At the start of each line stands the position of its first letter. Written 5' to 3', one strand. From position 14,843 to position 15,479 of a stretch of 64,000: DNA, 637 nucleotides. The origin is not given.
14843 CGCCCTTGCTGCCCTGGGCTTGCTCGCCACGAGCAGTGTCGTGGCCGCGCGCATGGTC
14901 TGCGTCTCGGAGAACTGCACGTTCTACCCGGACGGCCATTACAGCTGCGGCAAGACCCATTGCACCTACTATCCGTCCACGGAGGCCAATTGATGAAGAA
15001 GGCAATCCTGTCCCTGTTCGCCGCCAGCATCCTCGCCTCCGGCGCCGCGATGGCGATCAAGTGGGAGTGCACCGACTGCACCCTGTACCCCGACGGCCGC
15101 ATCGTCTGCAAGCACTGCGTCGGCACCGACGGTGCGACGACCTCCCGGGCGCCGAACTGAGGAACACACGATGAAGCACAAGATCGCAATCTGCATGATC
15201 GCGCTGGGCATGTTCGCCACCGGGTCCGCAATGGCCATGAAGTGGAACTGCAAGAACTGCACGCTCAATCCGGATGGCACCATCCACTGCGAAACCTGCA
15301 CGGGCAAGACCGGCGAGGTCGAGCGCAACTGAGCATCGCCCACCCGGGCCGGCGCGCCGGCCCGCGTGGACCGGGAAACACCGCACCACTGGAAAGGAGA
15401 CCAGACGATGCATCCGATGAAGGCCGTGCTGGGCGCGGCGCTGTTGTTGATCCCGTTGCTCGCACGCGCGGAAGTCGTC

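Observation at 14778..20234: Triplet of Sec-signal 4-Cys mini-peptides leading an operon with a CPxC periplasmic protein and a HlyD / ABC / double-FtsX exporter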

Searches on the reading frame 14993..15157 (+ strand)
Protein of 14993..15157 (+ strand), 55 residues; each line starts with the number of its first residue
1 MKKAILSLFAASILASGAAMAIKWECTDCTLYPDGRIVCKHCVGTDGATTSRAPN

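Call 3: search_protein_families(library=pfam, proteins=[window:14993-15157:+], max_evalue=1)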
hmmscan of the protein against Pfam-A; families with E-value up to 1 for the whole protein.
window:14993-15157:+ (55 aa): 1 family
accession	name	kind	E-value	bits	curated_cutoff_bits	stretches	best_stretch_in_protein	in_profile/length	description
PF10367.15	zf-Vps39_C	-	0.091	12.8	24.7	1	31-43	26-38/41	Vacuolar sorting protein 39 C-terminal zinc finger domain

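Call 4: search_protein_families(library=ncbifam, proteins=[window:14993-15157:+], max_evalue=1)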
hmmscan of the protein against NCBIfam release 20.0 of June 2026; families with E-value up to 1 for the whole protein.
window:14993-15157:+ (55 aa): 0 families

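Call 58: predict_structure(alignment_id=A6)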
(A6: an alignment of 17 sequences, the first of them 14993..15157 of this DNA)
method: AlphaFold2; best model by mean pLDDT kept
length: 55 residues; sequences in the alignment: 17
mean_pLDDT: 70.4   pTM: 0.34
mean pLDDT of the five models: 70.4, 69.6, 68.6, 67.5, 65.1
residues with pLDDT >= 90: 11; 70-90: 11; 50-70: 31; < 50: 2
segments of 3 or more residues with pLDDT < 50: none
pLDDT, mean of each block of 10 residues (from residue 1): 59 60 82 93 68 52
secondary structure, 60 per line:
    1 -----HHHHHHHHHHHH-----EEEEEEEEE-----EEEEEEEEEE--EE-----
elements in order: H6-17 E23-31 E37-46

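Call 73: search_solved_structures(query=A6, max_evalue=10, show_alignments=3)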
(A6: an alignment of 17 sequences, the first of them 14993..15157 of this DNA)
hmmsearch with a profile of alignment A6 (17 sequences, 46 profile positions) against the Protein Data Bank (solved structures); distinct sequences matched with E-value up to 10: 22.
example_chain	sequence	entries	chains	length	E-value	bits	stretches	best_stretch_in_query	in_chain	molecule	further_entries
1nj3_A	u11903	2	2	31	0.0034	20.4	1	22-43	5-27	NPL4 | homolog of yeast nuclear protein localization 4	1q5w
3a9j_C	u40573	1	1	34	0.029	17.4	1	20-44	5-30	Mitogen-activated protein kinase kinase kinase 7-interacting protein 2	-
11ve_G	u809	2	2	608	0.035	17.1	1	18-43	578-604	Nuclear protein localization protein 4 homolog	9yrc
11sy_G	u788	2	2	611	0.035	17.1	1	18-43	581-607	Nuclear protein localization protein 4 homolog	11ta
9ngu_Aj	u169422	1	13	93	0.056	16.5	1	1-23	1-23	Secreted protein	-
9avt_C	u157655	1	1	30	0.073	16.1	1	22-44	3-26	TGF-beta-activated kinase 1 and MAP3K7-binding protein 2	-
2wx0_C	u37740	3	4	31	0.074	16.1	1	22-44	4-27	MITOGEN-ACTIVATED PROTEIN KINASE KINASE KINASE 7-INTERACTING PROTEIN 2 | TGF-beta-activated kinase 1 and MAP3K7-binding protein 2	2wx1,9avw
2wwz_C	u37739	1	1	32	0.081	15.9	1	22-44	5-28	MITOGEN-ACTIVATED PROTEIN KINASE KINASE KINASE 7-INTERACTING PROTEIN 2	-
8bmw_K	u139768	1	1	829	0.099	15.7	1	21-45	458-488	CRISPR-associated protein Cas10 (Type III-D)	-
7mnr_B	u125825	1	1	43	0.24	14.4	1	23-43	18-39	E3 SUMO-protein ligase RanBP2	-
7e62_C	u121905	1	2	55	0.26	14.3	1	22-44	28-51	TGF-beta-activated kinase 1 and MAP3K7-binding protein 2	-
6pq8_A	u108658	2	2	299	0.27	14.3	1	1-23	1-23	Beta-lactamase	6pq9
3a9k_C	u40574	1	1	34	0.37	13.8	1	20-44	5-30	Mitogen-activated protein kinase kinase kinase 7-interacting protein 3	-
9rjb_E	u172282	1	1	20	0.75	12.9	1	3-21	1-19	Artificial Signal Peptide L11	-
5ihs_A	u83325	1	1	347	0.94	12.5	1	2-24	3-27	Endoglucanase, glycoside hydrolase family 5 protein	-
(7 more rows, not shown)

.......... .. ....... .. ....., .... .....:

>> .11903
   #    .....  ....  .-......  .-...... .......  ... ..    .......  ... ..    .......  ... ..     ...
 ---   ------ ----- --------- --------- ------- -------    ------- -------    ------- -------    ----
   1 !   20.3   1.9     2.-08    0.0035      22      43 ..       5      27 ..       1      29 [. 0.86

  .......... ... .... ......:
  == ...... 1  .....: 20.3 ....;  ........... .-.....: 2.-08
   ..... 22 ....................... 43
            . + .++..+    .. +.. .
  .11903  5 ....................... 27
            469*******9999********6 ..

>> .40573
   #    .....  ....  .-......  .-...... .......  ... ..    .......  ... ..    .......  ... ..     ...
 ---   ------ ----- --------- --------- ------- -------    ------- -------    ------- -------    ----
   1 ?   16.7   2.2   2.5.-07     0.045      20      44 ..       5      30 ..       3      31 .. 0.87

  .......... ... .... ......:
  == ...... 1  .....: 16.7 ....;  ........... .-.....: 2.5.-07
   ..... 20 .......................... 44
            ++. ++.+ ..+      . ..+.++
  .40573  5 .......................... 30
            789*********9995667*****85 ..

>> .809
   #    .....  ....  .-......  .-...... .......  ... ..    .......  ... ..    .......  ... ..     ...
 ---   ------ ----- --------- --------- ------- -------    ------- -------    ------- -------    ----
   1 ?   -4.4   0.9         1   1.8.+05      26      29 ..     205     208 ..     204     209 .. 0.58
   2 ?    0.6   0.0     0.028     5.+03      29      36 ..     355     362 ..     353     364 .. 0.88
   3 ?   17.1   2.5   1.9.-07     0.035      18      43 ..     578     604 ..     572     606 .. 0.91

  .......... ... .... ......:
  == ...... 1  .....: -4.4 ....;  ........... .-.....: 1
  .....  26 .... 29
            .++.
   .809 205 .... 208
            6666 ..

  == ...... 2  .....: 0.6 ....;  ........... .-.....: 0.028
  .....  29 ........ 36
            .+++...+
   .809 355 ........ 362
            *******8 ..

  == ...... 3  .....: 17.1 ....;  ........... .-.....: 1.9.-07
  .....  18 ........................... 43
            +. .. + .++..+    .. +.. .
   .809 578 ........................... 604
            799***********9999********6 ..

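Call 74: fold_search(model_id=the predicted structure, library=pdb)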
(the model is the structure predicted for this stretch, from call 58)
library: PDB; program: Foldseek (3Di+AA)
matches with E <= 10: 16; with E <= 0.001: 0
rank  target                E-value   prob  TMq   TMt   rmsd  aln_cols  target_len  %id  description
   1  6nq3_G                1.1e+00  0.18  0.24  0.26   7.8        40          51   20  Crystal Structure of a SUZ12-RBBP4-PHF19-JARID2 Heterotetrameric Complex (released 2020-01-29)
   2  6nq3_C                1.2e+00  0.15  0.24  0.25   7.0        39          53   26  Crystal Structure of a SUZ12-RBBP4-PHF19-JARID2 Heterotetrameric Complex (released 2020-01-29)
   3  9iq3_A                3.9e+00  0.06  0.19  0.10   8.4        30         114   20  AkaM,SnoaL-lile Protein (released 2025-07-16)
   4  9wca_F                4.5e+00  0.06  0.28  0.09   5.0        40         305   12  Closed state of A8 gpJ 713 central tail fiber (released 2026-01-28)
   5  3luq_B                5.5e+00  0.06  0.18  0.09   5.4        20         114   30  The Crystal Structure of a PAS Domain from a Sensory Box Histidine Kinase Regulator from Geobacter sulfurreducens to 2 (released 2010-03-16)
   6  9iq3_B                5.9e+00  0.04  0.19  0.10   8.4        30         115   20  AkaM,SnoaL-lile Protein (released 2025-07-16)
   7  9xzi_C                6.4e+00  0.09  0.24  0.27   2.7        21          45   19  Crystal Structure of the SUZ12-RBBP4-PHF19-EPOP PRC2.1 Subcomplex (released 2026-02-11)
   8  4v47_AI               6.8e+00  0.08  0.24  0.12   6.4        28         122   21  Real space refined coordinates of the 30S and 50S subunits fitted into the low resolution cryo-EM map of the EF-G.GTP (released 2014-07-09)
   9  3luq_D                7.3e+00  0.03  0.17  0.10   4.8        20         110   30  The Crystal Structure of a PAS Domain from a Sensory Box Histidine Kinase Regulator from Geobacter sulfurreducens to 2 (released 2010-03-16)
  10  6zlt_B                7.8e+00  0.06  0.29  0.02   2.6        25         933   16  Open-open state of the Bt1762-Bt1763 levan transport system (released 2020-11-11)
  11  7dc3_A                8.4e+00  0.05  0.21  0.09   5.0        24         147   12  Crystal structure of the MyRF ICA domain (released 2021-08-25)
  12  8uce_B                8.4e+00  0.03  0.21  0.05  12.5        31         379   13  Thermophilic RNA Ligase from Palaeococcus pacificus + AMP (released 2024-02-21)
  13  6i4y_B                8.4e+00  0.03  0.21  0.09  11.8        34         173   15  X-ray structure of the human mitochondrial PRELID3b-TRIAP1 complex (released 2019-03-20)
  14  7xsi_A                9.0e+00  0.03  0.26  0.13   8.7        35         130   26  SdnG, a Diels Alderase catalyzed the formation of norbornene skeleton in Sordarin biosynthetic pathway (released 2022-12-28)
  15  2zof_A                9.0e+00  0.02  0.19  0.03  12.4        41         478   17  Crystal structure of mouse carnosinase CN2 complexed with MN and bestatin (released 2008-06-10)
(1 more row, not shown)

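Call 76: search_protein_families(library=pfam, alignment_id=A6, max_evalue=10)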
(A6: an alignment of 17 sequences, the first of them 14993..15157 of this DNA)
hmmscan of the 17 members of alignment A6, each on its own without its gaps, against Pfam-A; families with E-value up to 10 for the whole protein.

A. member 1, window:14993-15157:+ (55 aa): 1 family
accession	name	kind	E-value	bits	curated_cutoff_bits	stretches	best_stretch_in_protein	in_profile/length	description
PF10367.15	zf-Vps39_C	-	0.091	12.8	24.7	1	31-43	26-38/41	Vacuolar sorting protein 39 C-terminal zinc finger domain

B. families by the number of members that match (of 17 scanned): 17 families
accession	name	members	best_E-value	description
PF00641.23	Zn_ribbon_RanBP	2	0.055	Zn-finger in Ran binding protein and others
PF20626.4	EGF_Sp38_C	1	0.0036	Zona-pellucida-binding protein (Sp38) C-terminal EGF-like domain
PF17051.10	COA2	1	0.0064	Cytochrome C oxidase assembly factor 2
PF06380.16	DUF1072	1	0.01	Protein of unknown function (DUF1072)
PF05968.16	Bacillus_PapR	1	0.012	Bacillus PapR protein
PF25414.1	zf-C2H2_Z280C_D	1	0.026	Z280C/D-like C2H2 zinc finger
PF24128.1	Phage_zn_bind_4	1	0.077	Phage zinc binding protein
PF10367.15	zf-Vps39_C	1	0.091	Vacuolar sorting protein 39 C-terminal zinc finger domain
PF01783.29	Ribosomal_L32p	1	0.13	Ribosomal L32p protein family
PF13663.11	DUF4148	1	0.14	Domain of unknown function (DUF4148)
PF22747.2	Zn_ribbon_DUF2089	1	0.21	DUF2089 zinc ribbon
PF06443.16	SEF14_adhesin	1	0.26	SEF14-like adhesin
PF25017.1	zf-C2HC_3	1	0.46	C2HC zinc finger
PF12393.13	Dr_adhesin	1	0.65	Dr family adhesin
PF05810.19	NinF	1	0.74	NinF protein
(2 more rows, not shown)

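Call 86: search_protein_families(library=ncbifam, alignment_id=A6, max_evalue=1)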
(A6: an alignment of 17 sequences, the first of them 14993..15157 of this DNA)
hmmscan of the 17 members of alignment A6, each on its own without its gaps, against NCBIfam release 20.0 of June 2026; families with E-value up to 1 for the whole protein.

A. member 1, window:14993-15157:+ (55 aa): 0 families

B. families by the number of members that match (of 17 scanned): 25 families
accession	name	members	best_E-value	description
NF040942.2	hypo_ExtJ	3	0.0042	selenite/tellurite reduction operon protein ExtJ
NF011771.0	PRK15228.1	1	0.0031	SEF14 fimbria major subunit SefA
NF041697.1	Shig_StxB_1a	1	0.0088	Shiga toxin Stx1a subunit B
NF001470.0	PRK00325.1-5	1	0.0092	mannuronate-specific alginate lyase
NF045839.1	blaOXA-18_like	1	0.014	OXA-18 family class D beta-lactamase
NF033793.0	peri_CopK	1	0.018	periplasmic Cu(I)/Cu(II)-binding protein CopK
NF008742.0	PRK11770.1-4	1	0.02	YccF domain-containing protein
NF033659.0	Shiga_Stx1B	1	0.027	Shiga toxin Stx1 subunit B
NF033636.1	acid_shock_Asr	1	0.03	acid resistance repetitive basic protein Asr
NF001645.0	PRK00420.1-2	1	0.035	hypothetical protein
NF047512.1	LIC_11975_fam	1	0.039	Lsa36 family surface (lipo)protein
NF041698.1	Shig_StxB_1c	1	0.052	Shiga toxin Stx1c subunit B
NF043008.1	Cyt550_Brdyrhiz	1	0.068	cytochrome c-550 CycA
NF033776.1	stress_YhcN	1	0.086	peroxide/acid stress response protein YhcN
NF011776.0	PRK15239.1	1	0.09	putative fimbrial protein StaA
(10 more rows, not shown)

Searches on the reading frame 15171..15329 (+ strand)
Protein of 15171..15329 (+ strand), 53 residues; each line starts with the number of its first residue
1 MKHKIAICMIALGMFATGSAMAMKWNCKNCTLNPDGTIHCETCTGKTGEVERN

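Call 3: search_protein_families(library=pfam, proteins=[window:15171-15329:+], max_evalue=1)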
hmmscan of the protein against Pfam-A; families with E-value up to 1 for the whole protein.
window:15171-15329:+ (53 aa): 1 family
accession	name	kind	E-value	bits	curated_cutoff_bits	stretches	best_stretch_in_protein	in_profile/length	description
PF06380.16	DUF1072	-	0.01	16.1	25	1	3-35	5-35/39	Protein of unknown function (DUF1072)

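Call 4: search_protein_families(library=ncbifam, proteins=[window:15171-15329:+], max_evalue=1)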
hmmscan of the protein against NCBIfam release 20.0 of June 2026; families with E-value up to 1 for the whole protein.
window:15171-15329:+ (53 aa): 0 families
